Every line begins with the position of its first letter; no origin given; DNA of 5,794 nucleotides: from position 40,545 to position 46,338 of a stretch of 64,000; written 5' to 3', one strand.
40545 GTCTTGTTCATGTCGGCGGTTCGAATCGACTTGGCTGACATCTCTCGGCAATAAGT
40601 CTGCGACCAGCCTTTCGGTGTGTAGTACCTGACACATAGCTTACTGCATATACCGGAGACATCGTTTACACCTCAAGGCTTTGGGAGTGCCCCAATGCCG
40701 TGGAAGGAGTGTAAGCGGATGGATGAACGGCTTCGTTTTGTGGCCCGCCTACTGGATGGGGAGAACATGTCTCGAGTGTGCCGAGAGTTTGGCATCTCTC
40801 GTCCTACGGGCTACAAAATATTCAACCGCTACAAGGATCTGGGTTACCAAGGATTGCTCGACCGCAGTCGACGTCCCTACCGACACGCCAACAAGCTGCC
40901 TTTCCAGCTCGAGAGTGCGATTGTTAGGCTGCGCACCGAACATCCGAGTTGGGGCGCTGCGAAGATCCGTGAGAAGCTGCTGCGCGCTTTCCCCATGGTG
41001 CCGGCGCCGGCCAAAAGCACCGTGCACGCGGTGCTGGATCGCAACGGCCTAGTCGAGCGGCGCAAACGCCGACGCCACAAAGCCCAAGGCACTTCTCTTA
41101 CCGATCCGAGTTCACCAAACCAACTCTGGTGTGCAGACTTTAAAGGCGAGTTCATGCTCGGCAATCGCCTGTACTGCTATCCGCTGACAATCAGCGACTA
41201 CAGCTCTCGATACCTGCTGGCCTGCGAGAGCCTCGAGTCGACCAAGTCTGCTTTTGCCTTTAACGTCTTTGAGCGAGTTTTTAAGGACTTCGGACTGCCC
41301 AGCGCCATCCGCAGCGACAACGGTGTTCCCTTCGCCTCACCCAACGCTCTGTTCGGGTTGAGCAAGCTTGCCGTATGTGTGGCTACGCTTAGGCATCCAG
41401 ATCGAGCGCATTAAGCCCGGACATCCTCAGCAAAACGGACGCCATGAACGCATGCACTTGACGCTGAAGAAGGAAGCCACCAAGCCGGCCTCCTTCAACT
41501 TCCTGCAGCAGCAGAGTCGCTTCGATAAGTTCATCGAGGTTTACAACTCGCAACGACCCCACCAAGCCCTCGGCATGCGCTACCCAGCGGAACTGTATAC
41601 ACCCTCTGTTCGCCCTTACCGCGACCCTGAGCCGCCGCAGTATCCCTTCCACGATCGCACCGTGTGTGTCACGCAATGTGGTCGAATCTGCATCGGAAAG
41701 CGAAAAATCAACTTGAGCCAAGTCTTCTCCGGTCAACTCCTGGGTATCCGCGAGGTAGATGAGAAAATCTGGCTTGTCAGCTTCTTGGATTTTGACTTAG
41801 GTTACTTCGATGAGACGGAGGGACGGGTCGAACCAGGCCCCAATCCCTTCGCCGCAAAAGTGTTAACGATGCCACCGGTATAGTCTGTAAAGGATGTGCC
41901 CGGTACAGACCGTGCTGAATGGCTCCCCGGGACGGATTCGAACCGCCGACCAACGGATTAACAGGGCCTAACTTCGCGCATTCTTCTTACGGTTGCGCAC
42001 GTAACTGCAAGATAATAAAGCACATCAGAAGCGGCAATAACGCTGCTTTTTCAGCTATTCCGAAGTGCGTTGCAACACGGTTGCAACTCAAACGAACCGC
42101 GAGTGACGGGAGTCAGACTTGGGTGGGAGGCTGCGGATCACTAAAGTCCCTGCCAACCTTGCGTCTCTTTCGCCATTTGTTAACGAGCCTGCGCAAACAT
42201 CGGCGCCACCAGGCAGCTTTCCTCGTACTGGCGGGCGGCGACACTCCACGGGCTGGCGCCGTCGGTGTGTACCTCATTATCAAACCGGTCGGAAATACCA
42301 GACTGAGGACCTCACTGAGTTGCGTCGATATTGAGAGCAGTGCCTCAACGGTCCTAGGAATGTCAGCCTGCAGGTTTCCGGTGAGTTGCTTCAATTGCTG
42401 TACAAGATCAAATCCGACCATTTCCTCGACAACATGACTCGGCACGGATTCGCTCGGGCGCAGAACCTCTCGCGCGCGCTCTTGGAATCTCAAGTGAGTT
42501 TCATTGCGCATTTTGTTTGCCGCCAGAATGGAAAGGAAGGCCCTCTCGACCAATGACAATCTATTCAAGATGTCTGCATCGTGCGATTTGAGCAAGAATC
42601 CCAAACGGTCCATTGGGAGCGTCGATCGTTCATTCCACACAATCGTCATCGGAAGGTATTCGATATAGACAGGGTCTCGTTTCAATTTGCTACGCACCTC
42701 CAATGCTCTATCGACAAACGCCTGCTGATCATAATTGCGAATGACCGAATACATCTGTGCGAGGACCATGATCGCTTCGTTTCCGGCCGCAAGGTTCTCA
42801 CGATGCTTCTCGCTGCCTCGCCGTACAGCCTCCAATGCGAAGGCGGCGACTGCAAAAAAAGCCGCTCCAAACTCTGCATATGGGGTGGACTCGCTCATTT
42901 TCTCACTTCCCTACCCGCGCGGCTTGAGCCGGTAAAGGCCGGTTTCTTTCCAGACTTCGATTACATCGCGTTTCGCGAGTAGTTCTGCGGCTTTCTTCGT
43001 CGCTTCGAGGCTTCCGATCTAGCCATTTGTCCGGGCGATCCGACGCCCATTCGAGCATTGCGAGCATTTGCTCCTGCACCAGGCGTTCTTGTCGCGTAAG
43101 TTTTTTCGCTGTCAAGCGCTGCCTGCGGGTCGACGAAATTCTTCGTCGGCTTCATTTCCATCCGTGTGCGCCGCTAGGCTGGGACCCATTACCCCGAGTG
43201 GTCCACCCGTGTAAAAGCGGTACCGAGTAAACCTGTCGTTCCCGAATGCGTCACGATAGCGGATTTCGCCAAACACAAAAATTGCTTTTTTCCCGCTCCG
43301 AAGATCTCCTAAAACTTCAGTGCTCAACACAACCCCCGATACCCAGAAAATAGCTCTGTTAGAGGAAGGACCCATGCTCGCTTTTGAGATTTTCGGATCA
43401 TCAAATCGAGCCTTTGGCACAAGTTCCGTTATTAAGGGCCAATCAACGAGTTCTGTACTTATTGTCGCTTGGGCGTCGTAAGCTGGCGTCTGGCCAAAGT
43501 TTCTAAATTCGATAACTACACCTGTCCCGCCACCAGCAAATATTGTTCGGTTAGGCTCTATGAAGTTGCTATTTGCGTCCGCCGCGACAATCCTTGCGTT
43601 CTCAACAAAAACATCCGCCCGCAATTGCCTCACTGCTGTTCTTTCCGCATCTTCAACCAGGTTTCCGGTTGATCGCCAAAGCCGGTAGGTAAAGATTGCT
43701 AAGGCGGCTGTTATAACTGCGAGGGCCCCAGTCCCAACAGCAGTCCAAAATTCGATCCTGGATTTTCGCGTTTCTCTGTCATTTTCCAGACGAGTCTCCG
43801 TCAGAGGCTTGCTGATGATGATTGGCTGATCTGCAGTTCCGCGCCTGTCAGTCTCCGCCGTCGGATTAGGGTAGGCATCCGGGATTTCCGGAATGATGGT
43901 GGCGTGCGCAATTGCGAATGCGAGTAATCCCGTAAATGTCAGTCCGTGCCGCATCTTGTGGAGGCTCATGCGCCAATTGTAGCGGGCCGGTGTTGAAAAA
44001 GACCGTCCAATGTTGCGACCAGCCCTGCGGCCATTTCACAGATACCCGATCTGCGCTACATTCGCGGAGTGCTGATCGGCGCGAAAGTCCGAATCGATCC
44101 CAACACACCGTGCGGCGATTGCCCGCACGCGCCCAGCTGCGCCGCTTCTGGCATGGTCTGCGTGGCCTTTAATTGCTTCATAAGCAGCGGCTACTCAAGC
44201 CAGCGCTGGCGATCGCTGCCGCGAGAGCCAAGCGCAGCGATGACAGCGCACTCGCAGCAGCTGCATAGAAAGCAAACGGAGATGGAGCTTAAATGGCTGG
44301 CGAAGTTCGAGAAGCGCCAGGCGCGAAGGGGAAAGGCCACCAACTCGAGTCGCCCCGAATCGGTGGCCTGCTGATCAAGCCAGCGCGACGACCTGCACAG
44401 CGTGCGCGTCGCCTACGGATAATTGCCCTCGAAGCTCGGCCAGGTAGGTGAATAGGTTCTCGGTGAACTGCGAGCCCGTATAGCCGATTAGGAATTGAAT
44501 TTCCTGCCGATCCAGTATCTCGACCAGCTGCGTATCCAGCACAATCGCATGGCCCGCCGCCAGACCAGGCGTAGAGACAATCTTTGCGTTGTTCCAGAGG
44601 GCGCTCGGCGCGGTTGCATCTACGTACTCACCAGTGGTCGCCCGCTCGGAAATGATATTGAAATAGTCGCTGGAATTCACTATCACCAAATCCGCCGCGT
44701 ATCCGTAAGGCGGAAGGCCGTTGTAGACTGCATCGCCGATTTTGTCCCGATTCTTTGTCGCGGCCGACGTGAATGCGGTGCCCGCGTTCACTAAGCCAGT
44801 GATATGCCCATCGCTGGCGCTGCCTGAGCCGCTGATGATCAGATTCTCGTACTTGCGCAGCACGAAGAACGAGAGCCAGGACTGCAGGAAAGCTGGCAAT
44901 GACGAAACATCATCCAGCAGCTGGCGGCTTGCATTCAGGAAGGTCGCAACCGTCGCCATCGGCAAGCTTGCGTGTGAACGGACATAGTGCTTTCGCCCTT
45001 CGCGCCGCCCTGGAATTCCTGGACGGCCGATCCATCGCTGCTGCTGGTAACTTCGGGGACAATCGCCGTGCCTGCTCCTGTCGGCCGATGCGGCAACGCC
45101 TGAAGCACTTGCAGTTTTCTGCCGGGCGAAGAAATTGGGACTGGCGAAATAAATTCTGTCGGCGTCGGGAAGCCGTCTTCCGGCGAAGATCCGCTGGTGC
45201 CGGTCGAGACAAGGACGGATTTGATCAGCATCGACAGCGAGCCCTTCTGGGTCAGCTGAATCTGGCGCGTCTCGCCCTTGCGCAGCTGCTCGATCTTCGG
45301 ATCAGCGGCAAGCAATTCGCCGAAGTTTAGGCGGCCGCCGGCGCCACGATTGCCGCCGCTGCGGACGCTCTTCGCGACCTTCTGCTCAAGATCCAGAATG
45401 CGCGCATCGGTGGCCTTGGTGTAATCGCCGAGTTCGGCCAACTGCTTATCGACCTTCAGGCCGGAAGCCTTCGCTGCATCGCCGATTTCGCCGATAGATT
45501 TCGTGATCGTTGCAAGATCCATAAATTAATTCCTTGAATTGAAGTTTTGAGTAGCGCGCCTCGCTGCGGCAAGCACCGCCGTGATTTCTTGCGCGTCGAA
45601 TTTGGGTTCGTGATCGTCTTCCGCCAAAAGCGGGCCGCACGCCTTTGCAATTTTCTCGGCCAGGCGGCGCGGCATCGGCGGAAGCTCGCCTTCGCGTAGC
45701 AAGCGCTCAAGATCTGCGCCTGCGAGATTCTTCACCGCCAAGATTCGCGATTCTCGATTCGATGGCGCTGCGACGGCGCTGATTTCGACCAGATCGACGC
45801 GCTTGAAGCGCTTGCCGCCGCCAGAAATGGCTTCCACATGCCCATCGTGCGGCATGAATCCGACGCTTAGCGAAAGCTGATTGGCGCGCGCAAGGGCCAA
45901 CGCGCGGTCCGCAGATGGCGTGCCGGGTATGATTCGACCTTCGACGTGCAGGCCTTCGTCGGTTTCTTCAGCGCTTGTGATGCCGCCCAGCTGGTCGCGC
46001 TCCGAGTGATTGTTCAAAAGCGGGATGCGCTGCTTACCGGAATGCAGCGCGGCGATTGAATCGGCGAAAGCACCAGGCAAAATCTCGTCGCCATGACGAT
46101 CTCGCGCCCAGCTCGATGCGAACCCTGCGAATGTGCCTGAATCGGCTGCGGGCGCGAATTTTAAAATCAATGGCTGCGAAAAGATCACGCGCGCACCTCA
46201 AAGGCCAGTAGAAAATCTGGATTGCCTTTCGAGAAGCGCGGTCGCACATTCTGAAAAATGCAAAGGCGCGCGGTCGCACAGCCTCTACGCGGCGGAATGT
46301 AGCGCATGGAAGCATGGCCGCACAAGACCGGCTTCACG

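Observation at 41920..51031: Minimal capsid-encoding integrative element at tRNA-Asn (phage-satellite-like, ~9.1 kb)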

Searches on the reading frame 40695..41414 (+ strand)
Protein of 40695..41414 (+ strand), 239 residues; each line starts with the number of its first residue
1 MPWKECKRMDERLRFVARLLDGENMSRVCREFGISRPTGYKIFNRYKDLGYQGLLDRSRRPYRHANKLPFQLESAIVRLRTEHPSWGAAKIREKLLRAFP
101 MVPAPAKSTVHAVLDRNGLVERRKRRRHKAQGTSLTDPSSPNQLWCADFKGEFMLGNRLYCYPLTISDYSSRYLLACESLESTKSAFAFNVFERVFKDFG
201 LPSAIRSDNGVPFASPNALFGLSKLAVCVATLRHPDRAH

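Call 8: search_protein_families(library=pfam, proteins=[window:40695-41414:+], max_evalue=0.1)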
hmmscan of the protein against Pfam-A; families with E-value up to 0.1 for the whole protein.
window:40695-41414:+ (239 aa): 8 families
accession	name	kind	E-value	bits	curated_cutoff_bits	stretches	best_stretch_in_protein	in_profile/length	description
PF13565.12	HTH_32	-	1.6e-14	54.6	33.7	1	38-114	1-73/73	Homeodomain-like domain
PF13518.12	HTH_28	-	2.4e-10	40.8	25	1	11-61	1-51/52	Helix-turn-helix domain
PF13384.12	HTH_23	-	1.5e-09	37.8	24.6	1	8-55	3-50/50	Homeodomain-like domain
PF00665.32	rve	-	4.9e-09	36.8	32.6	1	139-215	2-80/102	Integrase core domain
PF13011.12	LZ_Tnp_IS481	-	8.8e-07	29.6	22.2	1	24-66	27-69/85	leucine-zipper of insertion element IS481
PF13551.12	HTH_29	-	1.5e-05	25.5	28.1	1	13-68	2-58/64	Winged helix-turn helix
PF24764.1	rva_4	-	0.0013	18.9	26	1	140-213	6-76/194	Integrase core domain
PF02796.21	HTH_7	-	0.0091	16.6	23.8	1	16-44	15-43/45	Helix-turn-helix domain of resolvase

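Call 9: search_protein_families(library=phrogs, proteins=[window:40695-41414:+], max_evalue=0.1)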
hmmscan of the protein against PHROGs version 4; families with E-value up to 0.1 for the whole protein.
window:40695-41414:+ (239 aa): 9 families
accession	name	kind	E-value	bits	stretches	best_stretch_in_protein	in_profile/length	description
phrog_8463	-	integration and excision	7.5e-61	207.1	1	1-232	1-232/380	transposase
phrog_157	-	integration and excision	1.6e-20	74.6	1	7-216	200-405/580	transposase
phrog_12375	-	DNA, RNA and nucleotide metabolism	1.2e-07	33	1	23-94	23-94/100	DNA binding protein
phrog_310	-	integration and excision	1.6e-06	28.2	1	24-215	148-355/696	transposase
phrog_956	-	integration and excision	0.005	16.9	1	125-215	21-118/436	transposase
phrog_4869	-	unknown function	0.0071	17.3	1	27-161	17-148/172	-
phrog_125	-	DNA, RNA and nucleotide metabolism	0.02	15.4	1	14-63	170-220/254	DNA invertase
phrog_10624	-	unknown function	0.02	15.4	1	12-131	16-139/165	-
phrog_2610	-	unknown function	0.099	12.3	0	20-48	24-52/565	-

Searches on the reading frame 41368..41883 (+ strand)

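Call 8: search_protein_families(library=pfam, proteins=[window:41368-41883:+], max_evalue=0.1)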
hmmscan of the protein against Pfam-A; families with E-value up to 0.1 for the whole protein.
window:41368-41883:+ (171 aa): 2 families
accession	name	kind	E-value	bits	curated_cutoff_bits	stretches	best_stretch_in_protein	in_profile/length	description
PF13683.12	rve_3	-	4.5e-18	65.2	26.5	1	9-73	2-67/67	Integrase core domain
PF13333.12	rve_2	-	0.095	13.3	22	0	32-69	6-44/56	Integrase core domain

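Call 9: search_protein_families(library=phrogs, proteins=[window:41368-41883:+], max_evalue=0.1)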
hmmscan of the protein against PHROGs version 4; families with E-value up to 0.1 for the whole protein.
window:41368-41883:+ (171 aa): 6 families
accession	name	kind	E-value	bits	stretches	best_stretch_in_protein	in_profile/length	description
phrog_8463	-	integration and excision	8.7e-44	151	1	4-156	228-380/380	transposase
phrog_157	-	integration and excision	6.3e-13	49.6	1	6-77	412-484/580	transposase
phrog_956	-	integration and excision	1.6e-10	41.7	1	7-76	127-197/436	transposase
phrog_4410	-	unknown function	0.00035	21.4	1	16-79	96-157/163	-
phrog_310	-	integration and excision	0.031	14.1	1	7-78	367-462/696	transposase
phrog_1157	-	integration and excision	0.058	13.6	1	8-134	224-352/422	transposase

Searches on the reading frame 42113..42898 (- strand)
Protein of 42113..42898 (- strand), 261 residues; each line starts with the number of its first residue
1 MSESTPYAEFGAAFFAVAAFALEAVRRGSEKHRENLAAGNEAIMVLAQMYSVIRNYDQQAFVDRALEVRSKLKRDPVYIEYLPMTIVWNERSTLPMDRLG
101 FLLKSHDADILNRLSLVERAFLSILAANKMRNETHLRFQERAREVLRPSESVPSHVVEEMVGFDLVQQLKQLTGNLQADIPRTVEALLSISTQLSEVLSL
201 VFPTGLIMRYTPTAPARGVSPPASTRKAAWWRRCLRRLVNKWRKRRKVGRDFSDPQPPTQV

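Call 8: search_protein_families(library=pfam, proteins=[window:42113-42898:-], max_evalue=0.1)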
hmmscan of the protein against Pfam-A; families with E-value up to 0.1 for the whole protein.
window:42113-42898:- (261 aa): 0 families

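Call 9: search_protein_families(library=phrogs, proteins=[window:42113-42898:-], max_evalue=0.1)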
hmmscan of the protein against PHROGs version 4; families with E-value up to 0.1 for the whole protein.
window:42113-42898:- (261 aa): 0 families

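Call 48: search_protein_families(library=padloc, proteins=[window:42113-42898:-], max_evalue=0.01)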
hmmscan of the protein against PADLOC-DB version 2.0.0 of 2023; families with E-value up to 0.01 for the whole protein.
window:42113-42898:- (261 aa): 0 families

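Call 89: search_protein_families(library=ncbifam, proteins=[window:42113-42898:-], max_evalue=0.1)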
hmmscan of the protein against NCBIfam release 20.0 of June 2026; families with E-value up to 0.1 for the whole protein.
window:42113-42898:- (261 aa): 0 families

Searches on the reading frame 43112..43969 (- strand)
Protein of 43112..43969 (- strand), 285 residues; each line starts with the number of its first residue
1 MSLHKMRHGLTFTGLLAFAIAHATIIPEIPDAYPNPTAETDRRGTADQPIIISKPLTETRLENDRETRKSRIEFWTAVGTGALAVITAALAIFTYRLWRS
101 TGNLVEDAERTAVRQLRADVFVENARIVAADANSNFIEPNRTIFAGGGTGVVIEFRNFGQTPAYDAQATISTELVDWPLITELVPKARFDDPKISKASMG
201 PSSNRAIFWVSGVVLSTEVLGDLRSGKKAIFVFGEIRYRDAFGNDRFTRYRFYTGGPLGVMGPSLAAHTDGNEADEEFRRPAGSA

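Call 8: search_protein_families(library=pfam, proteins=[window:43112-43969:-], max_evalue=0.1)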
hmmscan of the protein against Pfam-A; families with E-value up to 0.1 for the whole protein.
window:43112-43969:- (285 aa): 0 families

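Call 9: search_protein_families(library=phrogs, proteins=[window:43112-43969:-], max_evalue=0.1)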
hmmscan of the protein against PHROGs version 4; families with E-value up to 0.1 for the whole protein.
window:43112-43969:- (285 aa): 0 families

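Call 48: search_protein_families(library=padloc, proteins=[window:43112-43969:-], max_evalue=0.01)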
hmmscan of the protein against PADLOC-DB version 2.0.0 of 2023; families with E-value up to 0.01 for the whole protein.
window:43112-43969:- (285 aa): 0 families

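Call 89: search_protein_families(library=ncbifam, proteins=[window:43112-43969:-], max_evalue=0.1)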
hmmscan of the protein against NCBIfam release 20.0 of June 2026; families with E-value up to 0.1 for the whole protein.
window:43112-43969:- (285 aa): 0 families

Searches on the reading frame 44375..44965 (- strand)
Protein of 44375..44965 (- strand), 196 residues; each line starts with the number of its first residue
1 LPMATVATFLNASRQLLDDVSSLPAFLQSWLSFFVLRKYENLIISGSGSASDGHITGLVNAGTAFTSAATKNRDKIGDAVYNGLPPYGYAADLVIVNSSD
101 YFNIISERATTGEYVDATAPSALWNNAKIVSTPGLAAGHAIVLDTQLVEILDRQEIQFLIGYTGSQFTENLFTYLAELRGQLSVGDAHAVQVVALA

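Call 8: search_protein_families(library=pfam, proteins=[window:44375-44965:-], max_evalue=0.1)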
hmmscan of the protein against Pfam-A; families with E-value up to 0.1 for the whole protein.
window:44375-44965:- (196 aa): 2 families
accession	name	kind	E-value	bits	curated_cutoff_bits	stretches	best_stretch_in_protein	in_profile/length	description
PF05065.19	Phage_capsid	-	8.6e-13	48.7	24.2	1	1-193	71-278/280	Phage capsid family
PF04454.18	Linocin_M18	-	0.0042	16.8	24.3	1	51-165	124-239/253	Encapsulating protein for peroxidase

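Call 9: search_protein_families(library=phrogs, proteins=[window:44375-44965:-], max_evalue=0.1)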
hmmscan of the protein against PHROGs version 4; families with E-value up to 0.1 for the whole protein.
window:44375-44965:- (196 aa): 2 families
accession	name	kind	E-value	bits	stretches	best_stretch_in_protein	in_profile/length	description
phrog_10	-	head and packaging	3e-14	53.9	1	2-194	436-634/752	major head protein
phrog_1650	-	head and packaging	0.0023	18.3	1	57-147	152-251/300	major head protein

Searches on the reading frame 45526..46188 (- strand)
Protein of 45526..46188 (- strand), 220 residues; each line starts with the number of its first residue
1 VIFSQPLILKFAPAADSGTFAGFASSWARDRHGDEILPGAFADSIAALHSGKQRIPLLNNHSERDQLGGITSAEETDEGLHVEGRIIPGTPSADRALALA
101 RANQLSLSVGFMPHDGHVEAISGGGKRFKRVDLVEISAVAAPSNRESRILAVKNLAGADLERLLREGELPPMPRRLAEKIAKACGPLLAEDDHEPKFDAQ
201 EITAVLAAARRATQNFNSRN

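Call 6: search_protein_families(library=pfam, proteins=[window:45526-46188:-], max_evalue=0.1)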
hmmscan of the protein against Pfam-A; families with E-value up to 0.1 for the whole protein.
window:45526-46188:- (220 aa): 1 family
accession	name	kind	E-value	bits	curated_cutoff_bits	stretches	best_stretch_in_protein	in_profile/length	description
PF04586.22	Peptidase_S78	-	1.9e-15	57.8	21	1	18-152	13-155/165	Caudovirus prohead serine protease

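Call 7: search_protein_families(library=phrogs, proteins=[window:45526-46188:-], max_evalue=0.1)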
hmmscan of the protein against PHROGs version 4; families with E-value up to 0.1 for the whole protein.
window:45526-46188:- (220 aa): 7 families
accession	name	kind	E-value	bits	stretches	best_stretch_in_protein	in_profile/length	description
phrog_80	-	head and packaging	1.5e-31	111.3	1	15-212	233-427/607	head maturation protease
phrog_3244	-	head and packaging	1.5e-18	68.6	1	16-194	31-221/326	head maturation protease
phrog_617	-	head and packaging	4.4e-18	66.5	1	15-177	23-171/626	major head protein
phrog_9644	-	head and packaging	1.7e-07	31.9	1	15-157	160-311/341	head maturation protease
phrog_2263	-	head and packaging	2.2e-07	31.1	1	55-138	75-167/551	major head protein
phrog_7015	-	head and packaging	5.9e-06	27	1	15-154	13-141/240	head maturation protease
phrog_3270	-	head and packaging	1.2e-05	25.1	1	19-154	6-131/603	head maturation protease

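Call 79: search_solved_structures(query=window:45526-46188:-, max_evalue=0.01, show_alignments=1)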
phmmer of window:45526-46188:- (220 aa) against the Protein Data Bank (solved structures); distinct sequences matched with E-value up to 0.01: 0.
